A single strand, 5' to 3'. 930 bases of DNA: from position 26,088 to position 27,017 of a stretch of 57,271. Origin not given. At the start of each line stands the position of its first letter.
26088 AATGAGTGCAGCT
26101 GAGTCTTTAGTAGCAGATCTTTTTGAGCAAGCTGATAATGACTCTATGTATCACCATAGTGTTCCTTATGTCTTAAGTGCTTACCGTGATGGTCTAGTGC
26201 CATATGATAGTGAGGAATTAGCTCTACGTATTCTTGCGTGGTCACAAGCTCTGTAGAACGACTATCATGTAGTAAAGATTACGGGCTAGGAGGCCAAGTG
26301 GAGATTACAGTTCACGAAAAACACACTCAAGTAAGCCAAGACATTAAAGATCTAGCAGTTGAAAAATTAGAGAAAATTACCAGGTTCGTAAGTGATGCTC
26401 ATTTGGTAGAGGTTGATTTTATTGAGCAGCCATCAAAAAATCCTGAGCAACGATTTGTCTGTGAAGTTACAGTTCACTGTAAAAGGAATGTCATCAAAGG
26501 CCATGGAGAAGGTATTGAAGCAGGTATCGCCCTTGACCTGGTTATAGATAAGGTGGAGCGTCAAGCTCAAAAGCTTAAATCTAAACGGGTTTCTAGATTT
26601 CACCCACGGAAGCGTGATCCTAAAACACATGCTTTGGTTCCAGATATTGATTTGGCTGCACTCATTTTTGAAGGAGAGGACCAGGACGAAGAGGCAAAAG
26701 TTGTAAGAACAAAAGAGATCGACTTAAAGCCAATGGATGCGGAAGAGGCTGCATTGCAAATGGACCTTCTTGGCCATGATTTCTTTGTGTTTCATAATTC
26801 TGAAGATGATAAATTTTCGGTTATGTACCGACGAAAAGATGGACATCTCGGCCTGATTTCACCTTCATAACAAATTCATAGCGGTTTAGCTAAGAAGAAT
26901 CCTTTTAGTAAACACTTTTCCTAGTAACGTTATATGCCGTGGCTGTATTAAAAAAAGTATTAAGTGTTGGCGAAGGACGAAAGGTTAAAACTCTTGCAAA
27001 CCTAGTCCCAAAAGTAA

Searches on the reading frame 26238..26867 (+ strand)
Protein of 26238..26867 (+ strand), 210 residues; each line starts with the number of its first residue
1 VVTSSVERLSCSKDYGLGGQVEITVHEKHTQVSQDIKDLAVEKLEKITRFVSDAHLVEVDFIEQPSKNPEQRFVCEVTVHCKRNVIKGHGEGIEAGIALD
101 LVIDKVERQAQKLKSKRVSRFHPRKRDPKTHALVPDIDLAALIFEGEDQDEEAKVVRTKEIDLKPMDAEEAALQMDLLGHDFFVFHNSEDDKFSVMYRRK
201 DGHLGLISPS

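Call 47: search_protein_families(library=pfam, proteins=[window:26238-26867:+], max_evalue=0.0001)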
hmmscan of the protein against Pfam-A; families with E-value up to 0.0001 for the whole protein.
window:26238-26867:+ (210 aa): 2 families
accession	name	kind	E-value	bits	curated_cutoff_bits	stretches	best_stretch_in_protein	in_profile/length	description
PF16321.10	Ribosom_S30AE_C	-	1.6e-26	92.2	25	1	151-206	2-57/57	Sigma 54 modulation/S30EA ribosomal protein C terminus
PF02482.25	Ribosomal_S30AE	-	9.9e-13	49.1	23.7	1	23-117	1-87/88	Sigma 54 modulation protein / S30EA ribosomal protein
